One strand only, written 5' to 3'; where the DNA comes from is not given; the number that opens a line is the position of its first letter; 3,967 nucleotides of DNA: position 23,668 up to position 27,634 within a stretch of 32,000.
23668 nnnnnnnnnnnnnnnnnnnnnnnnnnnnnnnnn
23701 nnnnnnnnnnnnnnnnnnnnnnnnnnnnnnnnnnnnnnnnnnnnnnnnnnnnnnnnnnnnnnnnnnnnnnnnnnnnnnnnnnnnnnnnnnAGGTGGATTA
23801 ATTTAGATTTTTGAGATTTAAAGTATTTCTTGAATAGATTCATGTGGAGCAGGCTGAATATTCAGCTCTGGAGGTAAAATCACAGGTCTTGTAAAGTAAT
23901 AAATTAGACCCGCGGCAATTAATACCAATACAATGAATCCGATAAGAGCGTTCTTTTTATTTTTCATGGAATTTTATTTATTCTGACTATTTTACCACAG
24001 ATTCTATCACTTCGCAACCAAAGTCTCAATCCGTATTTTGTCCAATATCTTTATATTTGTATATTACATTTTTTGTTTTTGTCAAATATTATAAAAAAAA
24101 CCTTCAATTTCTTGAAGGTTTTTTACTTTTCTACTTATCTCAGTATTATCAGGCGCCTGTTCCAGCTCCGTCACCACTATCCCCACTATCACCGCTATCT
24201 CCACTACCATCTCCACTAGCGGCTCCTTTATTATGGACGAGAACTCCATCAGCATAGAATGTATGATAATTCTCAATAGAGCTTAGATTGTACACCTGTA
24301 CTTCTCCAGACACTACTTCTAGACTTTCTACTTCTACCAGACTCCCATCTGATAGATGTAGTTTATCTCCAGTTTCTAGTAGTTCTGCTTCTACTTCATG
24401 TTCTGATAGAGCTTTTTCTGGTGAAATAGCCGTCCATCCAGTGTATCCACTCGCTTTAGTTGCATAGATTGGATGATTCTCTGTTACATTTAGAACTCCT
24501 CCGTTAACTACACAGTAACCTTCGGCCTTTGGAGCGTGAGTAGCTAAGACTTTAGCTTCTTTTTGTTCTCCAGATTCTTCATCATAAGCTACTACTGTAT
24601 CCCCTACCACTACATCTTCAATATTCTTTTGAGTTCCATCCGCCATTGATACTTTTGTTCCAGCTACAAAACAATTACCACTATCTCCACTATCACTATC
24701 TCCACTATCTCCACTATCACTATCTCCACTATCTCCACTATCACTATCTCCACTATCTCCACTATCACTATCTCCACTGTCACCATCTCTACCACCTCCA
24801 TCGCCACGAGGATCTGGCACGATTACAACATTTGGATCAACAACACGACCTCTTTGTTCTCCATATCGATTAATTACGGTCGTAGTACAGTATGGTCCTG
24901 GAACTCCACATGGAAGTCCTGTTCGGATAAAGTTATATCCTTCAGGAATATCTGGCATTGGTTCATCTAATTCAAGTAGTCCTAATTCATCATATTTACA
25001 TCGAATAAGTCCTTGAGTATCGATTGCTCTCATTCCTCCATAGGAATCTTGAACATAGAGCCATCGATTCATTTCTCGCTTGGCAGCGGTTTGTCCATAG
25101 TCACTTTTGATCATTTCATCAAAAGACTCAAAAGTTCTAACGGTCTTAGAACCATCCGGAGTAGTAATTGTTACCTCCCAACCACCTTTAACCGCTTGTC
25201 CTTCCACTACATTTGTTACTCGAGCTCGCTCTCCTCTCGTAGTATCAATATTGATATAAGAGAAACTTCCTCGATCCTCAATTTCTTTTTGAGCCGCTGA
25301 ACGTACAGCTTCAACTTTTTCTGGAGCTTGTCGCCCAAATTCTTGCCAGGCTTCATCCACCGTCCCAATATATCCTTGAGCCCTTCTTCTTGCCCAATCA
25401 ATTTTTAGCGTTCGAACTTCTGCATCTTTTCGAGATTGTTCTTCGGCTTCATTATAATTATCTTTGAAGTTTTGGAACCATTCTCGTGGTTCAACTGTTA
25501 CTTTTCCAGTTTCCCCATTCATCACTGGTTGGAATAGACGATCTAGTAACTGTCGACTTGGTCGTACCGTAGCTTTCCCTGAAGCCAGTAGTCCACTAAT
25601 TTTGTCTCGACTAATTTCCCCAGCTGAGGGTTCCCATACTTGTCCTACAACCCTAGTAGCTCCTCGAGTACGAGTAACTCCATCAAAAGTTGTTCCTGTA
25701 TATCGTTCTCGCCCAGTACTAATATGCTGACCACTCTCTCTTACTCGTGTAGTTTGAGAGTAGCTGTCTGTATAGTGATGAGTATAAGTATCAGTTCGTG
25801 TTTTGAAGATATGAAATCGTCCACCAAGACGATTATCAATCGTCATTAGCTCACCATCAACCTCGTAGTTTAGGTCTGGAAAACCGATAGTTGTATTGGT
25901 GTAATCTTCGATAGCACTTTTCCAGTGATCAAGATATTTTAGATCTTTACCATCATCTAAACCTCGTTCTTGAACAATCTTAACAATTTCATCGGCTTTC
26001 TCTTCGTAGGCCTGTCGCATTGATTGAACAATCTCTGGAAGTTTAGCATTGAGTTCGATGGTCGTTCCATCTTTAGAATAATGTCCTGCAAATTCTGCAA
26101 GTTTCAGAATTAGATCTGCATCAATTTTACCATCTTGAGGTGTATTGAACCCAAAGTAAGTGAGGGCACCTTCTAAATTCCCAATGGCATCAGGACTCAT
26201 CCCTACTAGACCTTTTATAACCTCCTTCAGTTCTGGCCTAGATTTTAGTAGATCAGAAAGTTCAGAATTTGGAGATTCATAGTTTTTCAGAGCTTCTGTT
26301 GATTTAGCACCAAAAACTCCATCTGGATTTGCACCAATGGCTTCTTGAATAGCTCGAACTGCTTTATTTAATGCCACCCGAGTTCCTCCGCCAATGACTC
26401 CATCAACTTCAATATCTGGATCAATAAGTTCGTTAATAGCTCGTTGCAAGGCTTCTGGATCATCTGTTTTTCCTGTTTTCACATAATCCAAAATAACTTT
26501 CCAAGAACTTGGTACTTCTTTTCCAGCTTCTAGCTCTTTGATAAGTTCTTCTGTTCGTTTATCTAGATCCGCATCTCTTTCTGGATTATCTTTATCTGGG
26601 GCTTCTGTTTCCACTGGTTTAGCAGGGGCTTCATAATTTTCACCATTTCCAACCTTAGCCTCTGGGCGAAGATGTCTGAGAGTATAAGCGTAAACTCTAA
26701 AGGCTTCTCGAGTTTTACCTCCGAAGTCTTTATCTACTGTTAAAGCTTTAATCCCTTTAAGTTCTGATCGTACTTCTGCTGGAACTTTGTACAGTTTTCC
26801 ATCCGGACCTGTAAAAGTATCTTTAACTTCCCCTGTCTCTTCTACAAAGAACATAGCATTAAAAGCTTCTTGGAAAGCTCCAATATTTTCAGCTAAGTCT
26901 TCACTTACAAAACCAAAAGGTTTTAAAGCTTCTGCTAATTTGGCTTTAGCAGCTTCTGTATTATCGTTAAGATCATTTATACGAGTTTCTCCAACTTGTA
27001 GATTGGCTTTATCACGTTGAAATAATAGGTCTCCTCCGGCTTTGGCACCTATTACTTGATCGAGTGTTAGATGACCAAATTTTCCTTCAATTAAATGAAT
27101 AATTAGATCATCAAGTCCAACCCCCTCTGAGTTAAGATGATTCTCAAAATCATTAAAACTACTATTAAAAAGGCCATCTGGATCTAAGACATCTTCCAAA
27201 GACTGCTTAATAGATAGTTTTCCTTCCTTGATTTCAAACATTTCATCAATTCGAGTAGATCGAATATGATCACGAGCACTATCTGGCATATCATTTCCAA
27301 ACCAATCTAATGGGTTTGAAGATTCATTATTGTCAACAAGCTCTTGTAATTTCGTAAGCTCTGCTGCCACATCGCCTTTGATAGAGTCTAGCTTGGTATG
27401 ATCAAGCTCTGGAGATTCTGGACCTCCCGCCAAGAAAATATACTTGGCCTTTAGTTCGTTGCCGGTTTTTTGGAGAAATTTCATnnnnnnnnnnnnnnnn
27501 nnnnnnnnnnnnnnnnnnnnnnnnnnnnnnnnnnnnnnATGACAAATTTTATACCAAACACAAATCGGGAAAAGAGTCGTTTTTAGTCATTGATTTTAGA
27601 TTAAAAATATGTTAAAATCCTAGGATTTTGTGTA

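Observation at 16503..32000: Candidate undescribed export / cell-surface locus: orphan T4CP-like ATPase, giant DUF11 protein and three signal-less giant acidic proteins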

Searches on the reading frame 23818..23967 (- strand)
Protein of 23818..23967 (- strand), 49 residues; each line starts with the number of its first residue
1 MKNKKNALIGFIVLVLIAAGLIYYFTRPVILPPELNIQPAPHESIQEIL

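Call 10: search_protein_families(library=pfam, proteins=[window:23818-23967:-], max_evalue=0.1)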
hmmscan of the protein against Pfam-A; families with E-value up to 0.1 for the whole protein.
window:23818-23967:- (49 aa): 1 family
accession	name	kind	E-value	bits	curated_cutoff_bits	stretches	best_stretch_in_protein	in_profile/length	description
PF12911.12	OppC_N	-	0.046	14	23.9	1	2-33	11-39/53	N-terminal TM domain of oligopeptide transport permease C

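Call 11: search_protein_families(library=ncbifam, proteins=[window:23818-23967:-], max_evalue=0.1)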
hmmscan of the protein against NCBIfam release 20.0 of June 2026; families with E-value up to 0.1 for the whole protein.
window:23818-23967:- (49 aa): 0 families

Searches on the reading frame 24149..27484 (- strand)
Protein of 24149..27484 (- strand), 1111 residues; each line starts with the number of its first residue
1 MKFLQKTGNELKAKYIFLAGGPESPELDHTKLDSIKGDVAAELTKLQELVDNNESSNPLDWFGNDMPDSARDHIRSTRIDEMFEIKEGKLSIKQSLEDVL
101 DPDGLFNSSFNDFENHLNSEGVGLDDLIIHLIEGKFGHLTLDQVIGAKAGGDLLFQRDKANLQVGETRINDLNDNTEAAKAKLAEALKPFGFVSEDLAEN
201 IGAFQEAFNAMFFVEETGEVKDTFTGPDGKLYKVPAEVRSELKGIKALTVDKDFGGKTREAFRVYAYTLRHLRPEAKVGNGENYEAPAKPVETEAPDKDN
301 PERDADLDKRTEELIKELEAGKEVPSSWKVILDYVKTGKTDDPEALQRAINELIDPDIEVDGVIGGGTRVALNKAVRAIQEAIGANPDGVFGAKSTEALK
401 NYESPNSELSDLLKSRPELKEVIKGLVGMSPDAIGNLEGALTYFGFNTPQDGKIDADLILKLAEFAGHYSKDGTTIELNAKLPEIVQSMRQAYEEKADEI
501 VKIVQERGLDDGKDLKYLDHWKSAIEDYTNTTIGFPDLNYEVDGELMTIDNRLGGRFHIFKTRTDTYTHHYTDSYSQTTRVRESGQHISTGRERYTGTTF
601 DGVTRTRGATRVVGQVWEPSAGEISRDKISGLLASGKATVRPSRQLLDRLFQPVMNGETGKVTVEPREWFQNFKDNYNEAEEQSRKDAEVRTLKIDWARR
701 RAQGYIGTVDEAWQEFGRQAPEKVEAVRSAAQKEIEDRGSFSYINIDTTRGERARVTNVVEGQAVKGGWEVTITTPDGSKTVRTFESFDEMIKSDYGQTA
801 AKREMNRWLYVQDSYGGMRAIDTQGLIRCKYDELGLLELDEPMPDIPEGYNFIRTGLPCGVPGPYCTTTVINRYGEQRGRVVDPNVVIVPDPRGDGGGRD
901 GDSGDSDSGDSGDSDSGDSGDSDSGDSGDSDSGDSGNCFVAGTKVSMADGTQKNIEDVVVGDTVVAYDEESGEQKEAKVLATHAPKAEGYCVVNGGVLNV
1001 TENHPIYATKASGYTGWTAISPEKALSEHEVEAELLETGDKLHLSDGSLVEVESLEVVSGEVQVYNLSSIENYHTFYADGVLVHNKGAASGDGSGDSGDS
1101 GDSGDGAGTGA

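Call 10: search_protein_families(library=pfam, proteins=[window:24149-27484:-], max_evalue=0.1)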
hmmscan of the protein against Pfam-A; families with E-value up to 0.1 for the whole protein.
window:24149-27484:- (1111 aa): 9 families
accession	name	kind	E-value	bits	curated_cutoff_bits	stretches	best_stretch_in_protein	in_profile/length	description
PF07591.16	PT-HINT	-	2.9e-09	37.7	27.7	1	947-1085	4-136/137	Pretoxin HINT domain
PF01079.26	Hint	-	2e-07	31.3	29.7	1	929-1058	4-130/213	Hint module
PF05203.21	Hom_end_hint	-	1.7e-06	28.6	32.1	1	938-968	1-31/228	Hom_end-associated Hint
PF01471.23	PG_binding_1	-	1.7e-05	25.4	23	1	341-397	3-55/57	Putative peptidoglycan binding domain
PF14623.11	Vint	-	3.5e-05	24.1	27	1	938-1040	2-96/166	Hint-domain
PF09374.15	PG_binding_3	-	6.3e-05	23.5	24.6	0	346-373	6-32/76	Predicted Peptidoglycan domain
PF08517.17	AXH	-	9.2e-05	23.4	33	1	939-1041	1-110/116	Ataxin-1 and HBP1 module (AXH)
PF14890.11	Intein_splicing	-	0.00041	20.6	35.8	1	947-1085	3-155/155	Intein splicing domain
PF13403.11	Hint_2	-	0.04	14.7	28.4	0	938-970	2-33/147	Hint domain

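Call 11: search_protein_families(library=ncbifam, proteins=[window:24149-27484:-], max_evalue=0.1)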
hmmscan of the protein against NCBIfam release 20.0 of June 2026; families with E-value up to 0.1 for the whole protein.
window:24149-27484:- (1111 aa): 6 families
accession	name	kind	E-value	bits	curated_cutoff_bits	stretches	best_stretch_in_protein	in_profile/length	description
NF038136.1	rSAM_Rv_intein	exception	0.00034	19.6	700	1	938-1025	76-162/574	intein-containing Rv2578c family radical SAM protein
NF038162.1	RtcB_rel_intein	exception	0.0012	17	1150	0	936-1010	93-173/961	intein-containing RtcB family protein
TIGR01443.1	intein_Cterm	domain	0.0027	17.9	15.6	1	1064-1085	2-23/24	intein C-terminal splicing region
TIGR01445.1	intein_Nterm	domain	0.037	15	24.5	0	938-1007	1-82/83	intein N-terminal splicing region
TIGR02869.1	spore_SleB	equivalog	0.07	13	236.5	0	346-404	19-73/201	spore cortex-lytic enzyme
TIGR02830.1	spore_III_AG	equivalog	0.077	12.4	147.7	0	947-1001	108-160/186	stage III sporulation protein AG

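Call 38: search_solved_structures(query=window:24149-27484:-, max_evalue=0.1)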
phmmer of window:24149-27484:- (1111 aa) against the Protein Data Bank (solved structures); distinct sequences matched with E-value up to 0.1: 6.
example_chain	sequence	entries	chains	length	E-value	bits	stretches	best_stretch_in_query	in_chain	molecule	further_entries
2lwy_A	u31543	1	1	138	1e-08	36.7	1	937-1085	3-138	BACTERIAL INTEIN-LIKE DOMAIN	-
6y75_A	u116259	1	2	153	1e-07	33.4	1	936-1085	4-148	NAD(P)(+)--arginine ADP-ribosyltransferase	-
6tmm_AAA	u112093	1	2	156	1e-07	33.4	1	936-1085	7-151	NAD(P)(+)--arginine ADP-ribosyltransferase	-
6tmm_BBB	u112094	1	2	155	1e-07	33.3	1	936-1085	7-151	NAD(P)(+)--arginine ADP-ribosyltransferase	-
6y75_B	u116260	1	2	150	1.2e-07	33.1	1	936-1084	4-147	NAD(P)(+)--arginine ADP-ribosyltransferase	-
8w20_A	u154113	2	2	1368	1.9e-05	25.9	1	936-1010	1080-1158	Intein C-terminal splicing domain-containing protein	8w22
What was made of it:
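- On Bacterial intein-like (BIL) / Hint autoprocessing domain: 2LWY matches at 1e-8 (call 38).
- Hint domain: closest solved structure is the bacterial intein-like domain 2LWY (1e-8, call 38). P4 carries an intein-like element (call 38).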

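Call 41: search_protein_families(library=phrogs, proteins=[window:24149-27484:-], max_evalue=0.01)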
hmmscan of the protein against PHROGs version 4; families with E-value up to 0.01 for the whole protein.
window:24149-27484:- (1111 aa): 3 families
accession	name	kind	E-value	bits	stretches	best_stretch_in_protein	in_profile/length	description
phrog_21587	-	unknown function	6.5e-06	25.5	1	936-982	573-620/706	-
phrog_1224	-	head and packaging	0.0002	21.7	1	344-409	14-74/438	endolysin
phrog_2649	-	lysis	0.00096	20.1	1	341-406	182-242/261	endolysin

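Call 67: find_homologous_proteins(query=window:24710-27484:-, max_evalue=0.01)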
Query window:24710-27484:-: 8000 candidates shared short words with the query, none scored E <= 0.01.
